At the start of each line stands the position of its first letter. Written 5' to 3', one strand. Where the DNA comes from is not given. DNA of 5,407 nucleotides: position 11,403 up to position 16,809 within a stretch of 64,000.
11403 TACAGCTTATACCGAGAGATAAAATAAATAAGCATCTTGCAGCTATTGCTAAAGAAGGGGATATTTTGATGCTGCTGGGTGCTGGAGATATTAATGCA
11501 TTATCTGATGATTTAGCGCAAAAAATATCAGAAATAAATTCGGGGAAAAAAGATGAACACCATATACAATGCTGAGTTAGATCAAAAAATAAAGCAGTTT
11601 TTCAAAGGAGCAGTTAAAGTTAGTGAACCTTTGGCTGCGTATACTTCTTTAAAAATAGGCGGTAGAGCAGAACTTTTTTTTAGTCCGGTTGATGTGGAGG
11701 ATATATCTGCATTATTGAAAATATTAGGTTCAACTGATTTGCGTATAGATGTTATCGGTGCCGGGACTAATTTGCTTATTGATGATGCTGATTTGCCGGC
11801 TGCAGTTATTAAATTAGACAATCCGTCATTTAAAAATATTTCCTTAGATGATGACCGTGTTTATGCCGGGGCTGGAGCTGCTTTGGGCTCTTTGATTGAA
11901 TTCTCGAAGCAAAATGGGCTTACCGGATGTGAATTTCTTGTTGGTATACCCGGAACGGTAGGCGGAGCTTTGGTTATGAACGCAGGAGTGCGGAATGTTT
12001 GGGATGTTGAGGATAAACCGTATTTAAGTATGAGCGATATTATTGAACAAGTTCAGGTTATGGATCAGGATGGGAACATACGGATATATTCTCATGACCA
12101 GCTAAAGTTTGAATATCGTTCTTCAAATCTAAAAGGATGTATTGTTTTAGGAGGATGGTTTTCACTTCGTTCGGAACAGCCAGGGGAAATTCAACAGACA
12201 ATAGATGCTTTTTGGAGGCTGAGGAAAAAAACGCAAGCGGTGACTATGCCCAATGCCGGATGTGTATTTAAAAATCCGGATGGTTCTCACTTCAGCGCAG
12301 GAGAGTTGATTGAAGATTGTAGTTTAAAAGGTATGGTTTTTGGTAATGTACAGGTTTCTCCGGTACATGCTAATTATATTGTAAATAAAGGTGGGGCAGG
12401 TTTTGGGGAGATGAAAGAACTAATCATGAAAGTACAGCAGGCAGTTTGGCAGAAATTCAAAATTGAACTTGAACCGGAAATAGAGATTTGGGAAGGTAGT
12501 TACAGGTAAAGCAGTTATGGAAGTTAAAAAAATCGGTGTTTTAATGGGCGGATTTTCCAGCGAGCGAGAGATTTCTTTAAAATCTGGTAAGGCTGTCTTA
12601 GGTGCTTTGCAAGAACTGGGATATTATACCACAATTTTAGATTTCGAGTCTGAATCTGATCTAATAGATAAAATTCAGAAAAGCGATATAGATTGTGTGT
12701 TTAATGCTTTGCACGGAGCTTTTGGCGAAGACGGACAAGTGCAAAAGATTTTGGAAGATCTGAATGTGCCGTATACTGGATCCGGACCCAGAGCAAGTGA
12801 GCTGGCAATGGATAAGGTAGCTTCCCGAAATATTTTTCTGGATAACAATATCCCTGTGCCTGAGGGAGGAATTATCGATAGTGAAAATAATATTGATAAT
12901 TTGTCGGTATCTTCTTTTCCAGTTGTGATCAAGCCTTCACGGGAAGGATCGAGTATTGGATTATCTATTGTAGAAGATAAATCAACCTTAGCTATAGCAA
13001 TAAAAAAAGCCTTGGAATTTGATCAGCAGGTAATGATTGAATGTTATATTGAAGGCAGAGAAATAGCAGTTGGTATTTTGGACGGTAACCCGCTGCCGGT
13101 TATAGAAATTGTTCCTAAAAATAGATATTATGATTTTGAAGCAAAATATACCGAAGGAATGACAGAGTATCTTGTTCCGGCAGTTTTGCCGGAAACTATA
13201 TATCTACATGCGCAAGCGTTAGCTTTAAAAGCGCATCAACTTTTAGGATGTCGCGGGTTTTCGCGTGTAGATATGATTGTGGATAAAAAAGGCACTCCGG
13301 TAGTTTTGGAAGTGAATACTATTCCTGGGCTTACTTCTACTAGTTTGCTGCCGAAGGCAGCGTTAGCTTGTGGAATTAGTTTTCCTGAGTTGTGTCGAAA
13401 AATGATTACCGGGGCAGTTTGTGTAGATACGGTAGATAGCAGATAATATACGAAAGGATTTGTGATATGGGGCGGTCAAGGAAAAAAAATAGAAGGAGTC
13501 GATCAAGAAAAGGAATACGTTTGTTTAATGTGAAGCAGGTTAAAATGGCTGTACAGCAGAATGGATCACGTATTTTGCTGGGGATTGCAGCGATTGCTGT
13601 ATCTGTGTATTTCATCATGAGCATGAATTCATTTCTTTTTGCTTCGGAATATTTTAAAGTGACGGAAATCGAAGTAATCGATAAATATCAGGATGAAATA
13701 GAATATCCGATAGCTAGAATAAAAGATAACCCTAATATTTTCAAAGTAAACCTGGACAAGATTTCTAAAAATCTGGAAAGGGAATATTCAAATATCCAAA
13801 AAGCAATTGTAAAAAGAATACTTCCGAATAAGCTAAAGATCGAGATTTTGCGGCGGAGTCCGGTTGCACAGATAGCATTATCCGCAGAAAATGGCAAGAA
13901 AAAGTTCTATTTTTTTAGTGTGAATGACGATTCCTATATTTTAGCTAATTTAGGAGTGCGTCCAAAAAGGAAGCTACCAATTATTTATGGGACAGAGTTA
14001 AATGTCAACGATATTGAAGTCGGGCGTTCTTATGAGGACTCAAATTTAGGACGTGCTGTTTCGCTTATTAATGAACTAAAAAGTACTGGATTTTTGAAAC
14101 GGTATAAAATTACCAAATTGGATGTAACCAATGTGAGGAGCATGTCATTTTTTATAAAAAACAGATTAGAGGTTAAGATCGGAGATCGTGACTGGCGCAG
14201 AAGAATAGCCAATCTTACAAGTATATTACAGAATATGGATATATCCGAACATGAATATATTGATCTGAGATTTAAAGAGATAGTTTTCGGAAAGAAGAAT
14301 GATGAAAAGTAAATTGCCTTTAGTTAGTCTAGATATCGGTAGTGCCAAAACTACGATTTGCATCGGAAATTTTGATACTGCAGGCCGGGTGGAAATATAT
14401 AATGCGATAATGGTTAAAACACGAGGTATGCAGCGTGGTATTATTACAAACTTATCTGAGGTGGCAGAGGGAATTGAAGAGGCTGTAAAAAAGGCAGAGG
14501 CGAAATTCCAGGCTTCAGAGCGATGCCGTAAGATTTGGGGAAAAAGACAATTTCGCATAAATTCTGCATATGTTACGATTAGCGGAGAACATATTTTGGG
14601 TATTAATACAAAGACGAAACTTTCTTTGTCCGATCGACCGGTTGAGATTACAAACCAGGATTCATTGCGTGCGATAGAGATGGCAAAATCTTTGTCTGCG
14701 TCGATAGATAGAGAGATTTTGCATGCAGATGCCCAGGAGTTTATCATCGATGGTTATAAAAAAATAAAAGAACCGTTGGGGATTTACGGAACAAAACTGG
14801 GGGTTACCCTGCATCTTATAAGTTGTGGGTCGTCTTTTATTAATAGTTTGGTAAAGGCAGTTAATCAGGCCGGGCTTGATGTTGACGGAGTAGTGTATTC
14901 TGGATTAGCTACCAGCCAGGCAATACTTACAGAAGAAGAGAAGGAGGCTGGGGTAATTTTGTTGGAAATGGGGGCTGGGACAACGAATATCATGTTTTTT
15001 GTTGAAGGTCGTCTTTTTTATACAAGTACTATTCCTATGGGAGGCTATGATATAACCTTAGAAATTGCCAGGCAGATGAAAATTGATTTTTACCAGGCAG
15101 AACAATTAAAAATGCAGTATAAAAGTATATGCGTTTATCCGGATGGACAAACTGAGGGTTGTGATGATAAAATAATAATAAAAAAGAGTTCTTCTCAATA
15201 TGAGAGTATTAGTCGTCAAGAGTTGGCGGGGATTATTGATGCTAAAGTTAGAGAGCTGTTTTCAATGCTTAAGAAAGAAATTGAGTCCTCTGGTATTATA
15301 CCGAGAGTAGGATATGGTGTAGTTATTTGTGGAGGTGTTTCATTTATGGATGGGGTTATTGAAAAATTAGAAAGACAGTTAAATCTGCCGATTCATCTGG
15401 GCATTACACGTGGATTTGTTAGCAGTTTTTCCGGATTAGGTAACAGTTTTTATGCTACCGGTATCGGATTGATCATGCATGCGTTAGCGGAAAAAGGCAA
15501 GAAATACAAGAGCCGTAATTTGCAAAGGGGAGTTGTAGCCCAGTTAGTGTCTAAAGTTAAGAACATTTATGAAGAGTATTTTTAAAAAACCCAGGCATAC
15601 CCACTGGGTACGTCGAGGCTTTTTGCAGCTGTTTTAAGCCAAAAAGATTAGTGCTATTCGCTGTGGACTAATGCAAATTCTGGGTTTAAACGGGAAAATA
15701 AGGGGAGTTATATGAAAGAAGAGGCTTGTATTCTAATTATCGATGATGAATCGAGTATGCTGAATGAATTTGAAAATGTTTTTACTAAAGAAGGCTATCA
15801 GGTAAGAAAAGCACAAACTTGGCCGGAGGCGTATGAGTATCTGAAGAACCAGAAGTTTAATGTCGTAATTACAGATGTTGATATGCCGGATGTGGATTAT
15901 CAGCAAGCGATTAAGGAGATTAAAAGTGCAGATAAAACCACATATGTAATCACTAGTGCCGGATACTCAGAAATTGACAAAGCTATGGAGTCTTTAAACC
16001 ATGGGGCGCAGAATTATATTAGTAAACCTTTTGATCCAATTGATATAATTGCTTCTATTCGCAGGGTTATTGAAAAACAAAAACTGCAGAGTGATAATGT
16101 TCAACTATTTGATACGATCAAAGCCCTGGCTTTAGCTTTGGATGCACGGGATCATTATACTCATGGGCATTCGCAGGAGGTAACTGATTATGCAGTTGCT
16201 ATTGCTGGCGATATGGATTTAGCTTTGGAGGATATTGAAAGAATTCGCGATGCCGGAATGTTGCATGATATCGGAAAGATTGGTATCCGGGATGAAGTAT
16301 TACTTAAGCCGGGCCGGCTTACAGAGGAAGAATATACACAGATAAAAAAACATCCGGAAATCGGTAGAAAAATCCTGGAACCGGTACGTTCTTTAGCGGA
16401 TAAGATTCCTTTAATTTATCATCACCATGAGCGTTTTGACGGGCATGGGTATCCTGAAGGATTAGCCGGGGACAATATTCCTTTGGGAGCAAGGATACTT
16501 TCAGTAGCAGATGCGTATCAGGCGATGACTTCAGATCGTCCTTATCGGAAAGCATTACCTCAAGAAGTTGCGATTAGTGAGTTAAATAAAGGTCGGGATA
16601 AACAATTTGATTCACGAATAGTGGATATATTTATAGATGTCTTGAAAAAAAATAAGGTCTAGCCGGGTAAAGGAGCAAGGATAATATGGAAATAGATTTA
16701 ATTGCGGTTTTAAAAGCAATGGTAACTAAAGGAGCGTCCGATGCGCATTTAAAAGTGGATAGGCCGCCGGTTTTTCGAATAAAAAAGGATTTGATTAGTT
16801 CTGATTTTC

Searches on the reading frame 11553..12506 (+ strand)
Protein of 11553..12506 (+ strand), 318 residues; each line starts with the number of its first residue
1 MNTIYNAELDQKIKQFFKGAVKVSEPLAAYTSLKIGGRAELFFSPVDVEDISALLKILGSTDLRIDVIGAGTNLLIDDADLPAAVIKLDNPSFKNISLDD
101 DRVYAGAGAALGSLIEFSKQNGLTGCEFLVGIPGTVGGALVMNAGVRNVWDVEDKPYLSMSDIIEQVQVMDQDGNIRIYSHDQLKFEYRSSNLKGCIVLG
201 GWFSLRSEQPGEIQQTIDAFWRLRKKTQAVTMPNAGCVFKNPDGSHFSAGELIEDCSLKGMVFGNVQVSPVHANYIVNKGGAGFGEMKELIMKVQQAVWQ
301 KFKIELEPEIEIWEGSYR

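Call 66: search_protein_families(library=pfam, proteins=[window:11553-12506:+], max_evalue=1e-8)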
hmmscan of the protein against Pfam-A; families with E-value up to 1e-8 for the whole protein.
window:11553-12506:+ (318 aa): 2 families
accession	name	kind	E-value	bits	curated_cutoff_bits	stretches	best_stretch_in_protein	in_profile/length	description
PF02873.21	MurB_C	-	2.2e-30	105.2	27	1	212-312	1-98/99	UDP-N-acetylenolpyruvoylglucosamine reductase, C-terminal domain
PF01565.28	FAD_binding_4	-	4.3e-18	65.8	26.4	1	41-177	3-136/139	FAD binding domain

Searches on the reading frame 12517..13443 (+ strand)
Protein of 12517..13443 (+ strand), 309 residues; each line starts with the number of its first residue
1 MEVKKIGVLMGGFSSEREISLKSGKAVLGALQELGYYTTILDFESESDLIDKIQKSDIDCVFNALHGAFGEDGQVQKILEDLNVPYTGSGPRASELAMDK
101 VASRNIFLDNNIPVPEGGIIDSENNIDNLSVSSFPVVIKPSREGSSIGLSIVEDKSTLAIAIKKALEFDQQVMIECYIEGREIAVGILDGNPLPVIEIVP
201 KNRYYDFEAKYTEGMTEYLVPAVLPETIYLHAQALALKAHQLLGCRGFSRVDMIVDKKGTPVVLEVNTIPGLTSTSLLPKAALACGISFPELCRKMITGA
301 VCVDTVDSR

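Call 66: search_protein_families(library=pfam, proteins=[window:12517-13443:+], max_evalue=1e-8)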
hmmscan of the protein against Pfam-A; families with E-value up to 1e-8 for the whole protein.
window:12517-13443:+ (309 aa): 2 families
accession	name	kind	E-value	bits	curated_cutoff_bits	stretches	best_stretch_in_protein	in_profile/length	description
PF07478.18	Dala_Dala_lig_C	-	4.2e-54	183.6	24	1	130-298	33-204/204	D-ala D-ala ligase C-terminus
PF01820.27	Dala_Dala_lig_N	-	7.2e-21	75.4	34.6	1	52-89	84-121/121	D-ala D-ala ligase N-terminus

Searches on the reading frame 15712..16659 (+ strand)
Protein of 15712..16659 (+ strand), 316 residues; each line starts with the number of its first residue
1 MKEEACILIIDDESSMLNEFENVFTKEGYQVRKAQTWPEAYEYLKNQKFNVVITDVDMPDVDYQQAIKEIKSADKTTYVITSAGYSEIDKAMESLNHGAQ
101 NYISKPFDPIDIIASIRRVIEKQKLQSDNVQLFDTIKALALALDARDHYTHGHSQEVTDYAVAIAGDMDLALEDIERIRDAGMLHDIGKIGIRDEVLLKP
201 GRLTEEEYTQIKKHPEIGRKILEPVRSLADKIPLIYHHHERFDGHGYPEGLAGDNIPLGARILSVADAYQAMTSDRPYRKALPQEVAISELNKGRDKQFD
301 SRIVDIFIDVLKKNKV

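Call 58: search_protein_families(library=pfam, proteins=[window:15712-16659:+], max_evalue=0.0001)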
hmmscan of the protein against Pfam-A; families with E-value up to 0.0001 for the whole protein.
window:15712-16659:+ (316 aa): 3 families
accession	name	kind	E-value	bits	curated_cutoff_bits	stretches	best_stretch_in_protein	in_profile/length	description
PF13487.12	HD_5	-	4.5e-38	131.1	27.2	1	142-302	6-169/170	HD domain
PF00072.30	Response_reg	-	7.2e-25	87.8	30.2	1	7-116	1-110/111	Response regulator receiver domain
PF01966.28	HD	-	6.6e-20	72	22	1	152-272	3-116/116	HD domain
